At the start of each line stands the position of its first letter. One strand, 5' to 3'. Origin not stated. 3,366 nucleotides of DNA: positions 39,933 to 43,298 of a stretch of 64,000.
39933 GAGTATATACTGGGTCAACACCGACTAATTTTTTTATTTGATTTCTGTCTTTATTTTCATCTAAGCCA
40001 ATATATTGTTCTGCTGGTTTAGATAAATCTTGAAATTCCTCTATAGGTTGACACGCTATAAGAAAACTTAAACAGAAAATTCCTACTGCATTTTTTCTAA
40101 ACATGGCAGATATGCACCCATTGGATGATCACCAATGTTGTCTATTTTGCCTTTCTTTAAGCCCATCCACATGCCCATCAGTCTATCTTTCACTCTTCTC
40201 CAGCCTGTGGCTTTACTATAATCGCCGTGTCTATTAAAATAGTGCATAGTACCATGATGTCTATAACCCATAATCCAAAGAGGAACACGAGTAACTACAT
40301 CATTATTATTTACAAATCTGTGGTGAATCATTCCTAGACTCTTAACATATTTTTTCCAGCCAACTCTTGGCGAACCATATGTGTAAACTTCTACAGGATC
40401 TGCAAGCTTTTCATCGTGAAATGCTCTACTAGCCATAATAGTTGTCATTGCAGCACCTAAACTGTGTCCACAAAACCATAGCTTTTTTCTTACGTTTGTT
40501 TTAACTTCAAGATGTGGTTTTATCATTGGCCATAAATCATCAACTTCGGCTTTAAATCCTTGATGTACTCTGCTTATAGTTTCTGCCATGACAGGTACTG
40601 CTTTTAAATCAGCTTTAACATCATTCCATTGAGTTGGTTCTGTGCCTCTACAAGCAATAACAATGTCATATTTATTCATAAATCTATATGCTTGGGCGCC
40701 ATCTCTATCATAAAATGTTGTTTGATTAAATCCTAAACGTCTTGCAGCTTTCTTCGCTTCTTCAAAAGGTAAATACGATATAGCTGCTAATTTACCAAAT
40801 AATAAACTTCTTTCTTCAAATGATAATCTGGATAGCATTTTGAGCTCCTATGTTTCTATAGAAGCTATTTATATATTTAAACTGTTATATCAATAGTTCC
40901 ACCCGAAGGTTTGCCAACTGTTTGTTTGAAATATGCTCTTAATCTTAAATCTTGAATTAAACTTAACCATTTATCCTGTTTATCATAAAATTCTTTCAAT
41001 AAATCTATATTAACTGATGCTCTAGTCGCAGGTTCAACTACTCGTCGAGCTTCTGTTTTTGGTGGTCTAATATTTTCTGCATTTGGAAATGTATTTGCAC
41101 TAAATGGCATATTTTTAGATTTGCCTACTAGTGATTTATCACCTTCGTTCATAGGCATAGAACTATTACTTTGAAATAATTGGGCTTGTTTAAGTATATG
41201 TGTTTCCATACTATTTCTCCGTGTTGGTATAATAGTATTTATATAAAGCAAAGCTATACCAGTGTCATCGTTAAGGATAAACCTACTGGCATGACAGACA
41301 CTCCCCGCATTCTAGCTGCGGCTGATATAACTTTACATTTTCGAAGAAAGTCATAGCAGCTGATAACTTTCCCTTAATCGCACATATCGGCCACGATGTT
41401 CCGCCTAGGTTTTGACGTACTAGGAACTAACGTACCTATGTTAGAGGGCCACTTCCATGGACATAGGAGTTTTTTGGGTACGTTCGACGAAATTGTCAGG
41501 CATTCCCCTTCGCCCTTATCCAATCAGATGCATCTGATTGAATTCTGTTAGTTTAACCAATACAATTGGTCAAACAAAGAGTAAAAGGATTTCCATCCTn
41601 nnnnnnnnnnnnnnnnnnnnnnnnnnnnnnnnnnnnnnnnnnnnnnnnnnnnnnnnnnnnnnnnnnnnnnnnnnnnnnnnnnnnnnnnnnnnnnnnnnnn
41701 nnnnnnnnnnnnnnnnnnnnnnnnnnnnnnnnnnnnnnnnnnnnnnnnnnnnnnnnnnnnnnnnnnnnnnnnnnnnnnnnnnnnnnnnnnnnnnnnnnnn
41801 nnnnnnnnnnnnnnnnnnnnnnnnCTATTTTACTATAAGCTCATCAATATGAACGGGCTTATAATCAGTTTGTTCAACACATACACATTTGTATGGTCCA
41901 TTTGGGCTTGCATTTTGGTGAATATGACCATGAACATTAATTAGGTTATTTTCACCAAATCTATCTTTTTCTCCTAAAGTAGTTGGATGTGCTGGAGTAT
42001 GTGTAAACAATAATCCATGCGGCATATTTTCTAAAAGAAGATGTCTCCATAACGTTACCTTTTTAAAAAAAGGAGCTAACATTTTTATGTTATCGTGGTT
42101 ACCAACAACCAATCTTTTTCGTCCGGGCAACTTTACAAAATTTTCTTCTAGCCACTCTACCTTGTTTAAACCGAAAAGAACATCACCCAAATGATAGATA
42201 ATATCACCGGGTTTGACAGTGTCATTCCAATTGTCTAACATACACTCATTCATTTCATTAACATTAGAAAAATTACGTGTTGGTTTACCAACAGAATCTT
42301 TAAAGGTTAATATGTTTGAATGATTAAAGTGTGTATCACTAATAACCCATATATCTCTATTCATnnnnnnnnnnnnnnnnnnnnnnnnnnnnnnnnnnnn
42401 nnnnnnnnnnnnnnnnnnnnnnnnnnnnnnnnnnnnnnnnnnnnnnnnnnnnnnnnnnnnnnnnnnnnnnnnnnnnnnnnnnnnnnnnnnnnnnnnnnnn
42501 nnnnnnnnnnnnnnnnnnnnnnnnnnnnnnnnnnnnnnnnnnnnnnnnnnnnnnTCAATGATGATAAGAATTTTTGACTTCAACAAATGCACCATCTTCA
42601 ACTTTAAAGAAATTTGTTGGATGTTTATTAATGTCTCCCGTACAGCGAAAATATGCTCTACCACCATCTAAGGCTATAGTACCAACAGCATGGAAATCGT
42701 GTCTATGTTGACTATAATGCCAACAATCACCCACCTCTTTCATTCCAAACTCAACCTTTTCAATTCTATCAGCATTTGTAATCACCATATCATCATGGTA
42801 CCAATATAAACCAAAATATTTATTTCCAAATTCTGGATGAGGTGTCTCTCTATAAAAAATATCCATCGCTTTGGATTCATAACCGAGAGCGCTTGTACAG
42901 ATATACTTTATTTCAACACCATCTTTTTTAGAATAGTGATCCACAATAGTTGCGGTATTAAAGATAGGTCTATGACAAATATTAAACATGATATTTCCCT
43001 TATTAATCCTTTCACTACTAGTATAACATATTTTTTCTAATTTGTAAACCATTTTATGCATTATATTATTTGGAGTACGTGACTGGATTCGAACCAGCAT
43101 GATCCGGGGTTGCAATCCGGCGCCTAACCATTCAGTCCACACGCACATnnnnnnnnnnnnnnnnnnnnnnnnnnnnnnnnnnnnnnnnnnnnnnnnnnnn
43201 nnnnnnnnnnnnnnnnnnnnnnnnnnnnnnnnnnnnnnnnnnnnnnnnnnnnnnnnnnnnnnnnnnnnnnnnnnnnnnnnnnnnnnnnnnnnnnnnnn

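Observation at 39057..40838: Late-expressed envelope-active trio: class-3 lipase, NlpC/P60 lipoprotein and secreted glycine-zipper protein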

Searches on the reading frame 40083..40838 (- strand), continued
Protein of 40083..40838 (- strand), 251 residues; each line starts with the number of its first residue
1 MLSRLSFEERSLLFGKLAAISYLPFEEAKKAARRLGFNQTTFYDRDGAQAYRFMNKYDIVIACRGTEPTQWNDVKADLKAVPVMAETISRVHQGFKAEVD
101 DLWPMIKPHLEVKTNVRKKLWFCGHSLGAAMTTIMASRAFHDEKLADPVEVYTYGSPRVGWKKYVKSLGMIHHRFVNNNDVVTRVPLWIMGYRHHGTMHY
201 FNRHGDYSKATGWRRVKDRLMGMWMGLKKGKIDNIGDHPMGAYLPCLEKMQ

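Call 28: find_encoding_contigs(protein=window:40083-40838:-, flank=8000, max_places=5)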
Protein window:40083-40838:- (251 aa): 6 contigs read that carry it; 5 places shown.
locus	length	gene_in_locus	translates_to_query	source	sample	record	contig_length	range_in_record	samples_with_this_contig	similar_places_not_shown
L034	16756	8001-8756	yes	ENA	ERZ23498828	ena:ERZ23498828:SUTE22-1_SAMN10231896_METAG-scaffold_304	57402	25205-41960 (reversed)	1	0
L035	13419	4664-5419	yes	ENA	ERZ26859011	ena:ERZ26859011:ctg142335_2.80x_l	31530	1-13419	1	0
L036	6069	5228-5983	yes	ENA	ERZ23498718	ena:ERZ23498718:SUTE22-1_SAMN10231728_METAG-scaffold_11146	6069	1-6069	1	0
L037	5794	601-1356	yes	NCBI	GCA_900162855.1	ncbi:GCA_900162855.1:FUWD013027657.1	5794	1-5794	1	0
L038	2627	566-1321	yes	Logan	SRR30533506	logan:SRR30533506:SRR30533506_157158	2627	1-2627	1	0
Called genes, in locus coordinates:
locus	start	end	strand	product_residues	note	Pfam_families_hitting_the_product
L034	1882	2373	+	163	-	PF04308:RNaseH_like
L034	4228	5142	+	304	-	PF01145:Band_7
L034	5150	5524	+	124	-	-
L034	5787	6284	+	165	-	-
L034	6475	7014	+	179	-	PF12850:Metallophos_2 (weak)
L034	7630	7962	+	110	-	-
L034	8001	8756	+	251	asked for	PF01764:Lipase_3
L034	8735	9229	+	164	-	PF05257:CHAP (weak)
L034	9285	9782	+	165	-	-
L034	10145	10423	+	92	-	-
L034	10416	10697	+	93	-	-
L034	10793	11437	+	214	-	-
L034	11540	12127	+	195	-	-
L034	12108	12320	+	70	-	-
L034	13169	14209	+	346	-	PF13385:Laminin_G_3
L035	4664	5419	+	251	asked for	PF01764:Lipase_3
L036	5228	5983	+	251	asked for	PF01764:Lipase_3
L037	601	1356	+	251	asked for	PF01764:Lipase_3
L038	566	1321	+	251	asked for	PF01764:Lipase_3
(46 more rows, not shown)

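Call 44: get_annotated_region(hit=H1, flank=3000)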
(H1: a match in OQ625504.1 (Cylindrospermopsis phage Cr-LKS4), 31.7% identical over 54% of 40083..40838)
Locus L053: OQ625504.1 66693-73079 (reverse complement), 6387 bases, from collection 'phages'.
description: Cylindrospermopsis phage Cr-LKS4, complete genome.
organism: Cylindrospermopsis phage Cr-LKS4 (NCBI taxid 3046275)
taxonomy: Viruses; Duplodnaviria; Heunggongvirae; Uroviricota; Caudoviricetes
host: Cylindrospermopsis raciborskii KLL07; source: surface water, Station A, Lake Kinneret; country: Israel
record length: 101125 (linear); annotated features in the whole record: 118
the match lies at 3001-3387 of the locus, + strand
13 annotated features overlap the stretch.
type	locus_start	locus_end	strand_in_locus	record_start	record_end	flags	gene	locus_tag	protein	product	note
CDS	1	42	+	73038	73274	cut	-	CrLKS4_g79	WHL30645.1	hypothetical protein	-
CDS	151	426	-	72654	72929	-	-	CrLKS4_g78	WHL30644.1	hypothetical protein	-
CDS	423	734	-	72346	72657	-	-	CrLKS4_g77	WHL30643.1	tape measure protein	-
CDS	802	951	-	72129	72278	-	-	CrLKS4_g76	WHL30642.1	hypothetical protein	-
CDS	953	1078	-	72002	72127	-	-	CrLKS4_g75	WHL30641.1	hypothetical protein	-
CDS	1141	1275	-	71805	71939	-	-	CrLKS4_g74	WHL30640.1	hypothetical protein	-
CDS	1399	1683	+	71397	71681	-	-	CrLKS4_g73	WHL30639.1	hypothetical protein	-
CDS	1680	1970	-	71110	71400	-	-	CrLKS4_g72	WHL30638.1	hypothetical protein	-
CDS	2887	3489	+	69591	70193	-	-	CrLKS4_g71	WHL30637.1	class 3 lipase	-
CDS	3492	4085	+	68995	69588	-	-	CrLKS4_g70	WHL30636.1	dCTP deaminase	-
CDS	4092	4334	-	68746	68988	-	-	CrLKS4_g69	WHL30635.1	hypothetical protein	-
CDS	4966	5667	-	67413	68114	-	-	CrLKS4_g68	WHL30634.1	hypothetical protein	-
CDS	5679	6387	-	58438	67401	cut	-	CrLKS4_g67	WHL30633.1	tape measure protein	-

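Call 45: get_annotated_region(hit=H3, flank=3000)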
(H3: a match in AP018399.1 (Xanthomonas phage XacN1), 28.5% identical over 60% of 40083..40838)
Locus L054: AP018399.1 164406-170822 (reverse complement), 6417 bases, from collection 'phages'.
description: Xanthomonas phage XacN1 DNA, complete genome.
organism: Xanthomonas phage XacN1 (NCBI taxid 2042251)
taxonomy: Viruses; Duplodnaviria; Heunggongvirae; Uroviricota; Caudoviricetes
host: Xanthomonas citri; source: -; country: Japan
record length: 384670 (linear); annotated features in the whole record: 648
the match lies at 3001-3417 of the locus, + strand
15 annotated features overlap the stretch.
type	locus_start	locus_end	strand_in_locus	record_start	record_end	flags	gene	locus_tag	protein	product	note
CDS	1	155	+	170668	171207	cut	-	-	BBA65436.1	hypothetical protein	ORF288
CDS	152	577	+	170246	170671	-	-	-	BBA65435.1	putative NUDIX hydrolase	ORF287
CDS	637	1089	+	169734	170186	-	-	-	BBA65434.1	hypothetical protein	ORF286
CDS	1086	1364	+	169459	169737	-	-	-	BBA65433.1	predicted ORF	ORF285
CDS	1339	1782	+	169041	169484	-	-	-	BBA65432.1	predicted ORF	ORF284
CDS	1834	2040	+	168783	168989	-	-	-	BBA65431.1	predicted ORF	ORF283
CDS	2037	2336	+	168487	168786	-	-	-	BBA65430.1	co-chaperone GroES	ORF282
CDS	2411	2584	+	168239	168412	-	-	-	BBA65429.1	predicted ORF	ORF281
CDS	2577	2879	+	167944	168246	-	-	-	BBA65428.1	predicted ORF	ORF280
CDS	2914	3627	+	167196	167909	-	-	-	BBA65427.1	lipase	ORF279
CDS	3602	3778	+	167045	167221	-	-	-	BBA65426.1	predicted ORF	ORF278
CDS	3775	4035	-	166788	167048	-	-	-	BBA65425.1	predicted ORF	ORF277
CDS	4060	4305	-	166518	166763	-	-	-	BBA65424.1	predicted ORF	ORF276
CDS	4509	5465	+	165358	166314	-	-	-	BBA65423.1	hypothetical protein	ORF275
CDS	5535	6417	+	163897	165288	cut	-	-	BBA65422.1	major capsid protein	ORF274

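Call 46: get_annotated_region(hit=H7, flank=3000)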
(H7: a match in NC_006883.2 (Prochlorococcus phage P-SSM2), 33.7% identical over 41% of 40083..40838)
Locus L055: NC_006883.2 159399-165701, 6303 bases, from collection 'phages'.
description: Prochlorococcus phage P-SSM2, complete genome.
organism: Prochlorococcus phage P-SSM2 (NCBI taxid 268746)
taxonomy: Viruses; Duplodnaviria; Heunggongvirae; Uroviricota; Caudoviricetes; Kyanoviridae; Salacisavirus; Salacisavirus pssm2
host: Prochlorococcus sp. NATL1A; source: -; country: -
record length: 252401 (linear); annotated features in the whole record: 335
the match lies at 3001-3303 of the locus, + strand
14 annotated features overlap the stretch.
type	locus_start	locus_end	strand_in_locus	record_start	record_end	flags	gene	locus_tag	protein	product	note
CDS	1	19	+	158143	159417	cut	-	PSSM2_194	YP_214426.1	cytidyltransferase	T4-GC: 190; similar to Synechococcus phage S-SM1 protein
CDS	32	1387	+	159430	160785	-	-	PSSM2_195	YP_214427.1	hypothetical protein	T4-GC: 191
CDS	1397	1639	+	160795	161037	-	-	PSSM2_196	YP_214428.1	hypothetical protein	T4-GC: 192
CDS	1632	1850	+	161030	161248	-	-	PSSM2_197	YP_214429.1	hypothetical protein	T4-GC: 193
CDS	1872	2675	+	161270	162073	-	-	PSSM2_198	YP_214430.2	tRNA ligase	T4-GC: 194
CDS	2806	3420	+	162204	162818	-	-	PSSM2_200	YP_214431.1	esterase/lipase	T4-GC: 195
CDS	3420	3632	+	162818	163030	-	-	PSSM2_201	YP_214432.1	hypothetical protein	T4-GC: 196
CDS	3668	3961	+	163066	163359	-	-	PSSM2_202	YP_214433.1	hypothetical protein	T4-GC: 197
CDS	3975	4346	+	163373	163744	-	-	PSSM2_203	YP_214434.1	hypothetical protein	T4-GC: 198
CDS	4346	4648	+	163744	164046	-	-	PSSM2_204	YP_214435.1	hypothetical protein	T4-GC: 199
CDS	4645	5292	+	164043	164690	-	-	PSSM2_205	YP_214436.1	hypothetical protein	T4-GC: 200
tRNA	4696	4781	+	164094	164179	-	-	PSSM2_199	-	tRNA-Asn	-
CDS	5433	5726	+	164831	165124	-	-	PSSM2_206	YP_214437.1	hypothetical protein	T4-GC: 201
CDS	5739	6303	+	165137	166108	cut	gp61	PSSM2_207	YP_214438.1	DNA primase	T4-GC: 202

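Call 97: find_related_loci(query=A1, collection=viral_contigs, flank=4000)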
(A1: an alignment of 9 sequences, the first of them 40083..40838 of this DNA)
Query A1 (251 aa) in viral_contigs; peptide patterns used: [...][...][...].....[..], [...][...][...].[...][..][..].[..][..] (x = any residue, [..] = any of these).
600 stretches matched a pattern (row limit reached: there are more); 540 encode a relative of the query (tblastn E <= 1e-3); the best 80 are kept; 80 distinct loci.
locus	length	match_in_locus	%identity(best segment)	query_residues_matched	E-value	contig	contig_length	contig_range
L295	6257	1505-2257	95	1-251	2e-169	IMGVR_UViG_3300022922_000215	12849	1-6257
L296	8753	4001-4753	85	1-251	1e-155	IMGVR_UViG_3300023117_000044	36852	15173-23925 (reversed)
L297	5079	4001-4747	68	2-250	1e-119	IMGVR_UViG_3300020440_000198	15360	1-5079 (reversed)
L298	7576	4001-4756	67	1-251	2e-117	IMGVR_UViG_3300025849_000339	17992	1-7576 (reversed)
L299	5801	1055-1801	66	2-250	5e-117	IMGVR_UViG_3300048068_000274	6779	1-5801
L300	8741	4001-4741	66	2-248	4e-117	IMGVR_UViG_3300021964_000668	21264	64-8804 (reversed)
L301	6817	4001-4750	65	2-251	2e-116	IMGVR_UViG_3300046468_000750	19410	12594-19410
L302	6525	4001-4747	64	2-250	1e-115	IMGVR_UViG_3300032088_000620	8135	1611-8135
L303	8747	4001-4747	65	2-250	2e-115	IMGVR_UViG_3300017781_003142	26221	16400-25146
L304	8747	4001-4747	65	2-250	2e-115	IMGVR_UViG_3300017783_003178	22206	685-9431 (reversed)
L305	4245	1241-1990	64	2-251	2e-116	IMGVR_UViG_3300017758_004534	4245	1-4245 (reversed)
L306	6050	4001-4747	65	2-250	5e-115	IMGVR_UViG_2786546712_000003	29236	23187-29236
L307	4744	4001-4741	66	2-248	3e-115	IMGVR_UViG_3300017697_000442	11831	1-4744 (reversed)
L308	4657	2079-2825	65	2-250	2e-115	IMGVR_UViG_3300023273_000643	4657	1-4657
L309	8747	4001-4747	65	2-250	8e-115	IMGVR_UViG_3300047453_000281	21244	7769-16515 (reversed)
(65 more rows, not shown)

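Call 105: search_protein_families(library=padloc, proteins=[window:40083-40838:-], max_evalue=0.01)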
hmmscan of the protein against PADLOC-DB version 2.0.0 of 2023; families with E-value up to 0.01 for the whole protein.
window:40083-40838:- (251 aa): 0 families

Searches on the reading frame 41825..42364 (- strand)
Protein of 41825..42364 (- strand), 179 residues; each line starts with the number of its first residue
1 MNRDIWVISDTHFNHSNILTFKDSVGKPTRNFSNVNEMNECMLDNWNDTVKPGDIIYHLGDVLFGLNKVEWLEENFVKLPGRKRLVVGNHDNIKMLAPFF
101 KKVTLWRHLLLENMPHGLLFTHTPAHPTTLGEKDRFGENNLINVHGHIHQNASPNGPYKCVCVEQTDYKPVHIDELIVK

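Call 3: search_protein_families(library=pfam, proteins=[window:41825-42364:-], max_evalue=0.1)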
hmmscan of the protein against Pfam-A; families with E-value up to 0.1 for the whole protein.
window:41825-42364:- (179 aa): 2 families
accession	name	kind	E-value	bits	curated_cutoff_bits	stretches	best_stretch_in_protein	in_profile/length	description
PF12850.12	Metallophos_2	-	1.4e-07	32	27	1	5-151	3-119/154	Calcineurin-like phosphoesterase superfamily domain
PF00149.33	Metallophos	-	6.7e-05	23.8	21.5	1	5-115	3-101/191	Calcineurin-like phosphoesterase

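Call 4: search_protein_families(library=phrogs, proteins=[window:41825-42364:-], max_evalue=0.01)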
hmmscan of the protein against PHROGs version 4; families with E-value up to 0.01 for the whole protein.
window:41825-42364:- (179 aa): 2 families
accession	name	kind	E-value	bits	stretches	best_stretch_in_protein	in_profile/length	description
phrog_547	-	other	5.7e-44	151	1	2-177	28-196/245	phosphoesterase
phrog_1649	-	other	0.0036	17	1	2-96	35-109/308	metallo-phosphoesterase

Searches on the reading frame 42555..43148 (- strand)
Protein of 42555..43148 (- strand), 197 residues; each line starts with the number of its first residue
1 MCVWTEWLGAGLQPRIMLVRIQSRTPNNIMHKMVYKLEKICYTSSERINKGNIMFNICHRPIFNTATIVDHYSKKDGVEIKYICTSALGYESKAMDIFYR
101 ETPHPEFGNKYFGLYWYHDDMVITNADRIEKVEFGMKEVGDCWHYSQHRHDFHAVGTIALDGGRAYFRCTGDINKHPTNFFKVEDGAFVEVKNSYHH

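Call 13: search_protein_families(library=phrogs, proteins=[window:42555-43148:-], max_evalue=0.00001)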
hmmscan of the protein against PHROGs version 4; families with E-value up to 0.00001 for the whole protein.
window:42555-43148:- (197 aa): 1 family
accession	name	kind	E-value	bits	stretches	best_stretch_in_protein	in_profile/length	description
phrog_12504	-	unknown function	2.2e-09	38.9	1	79-189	14-127/137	-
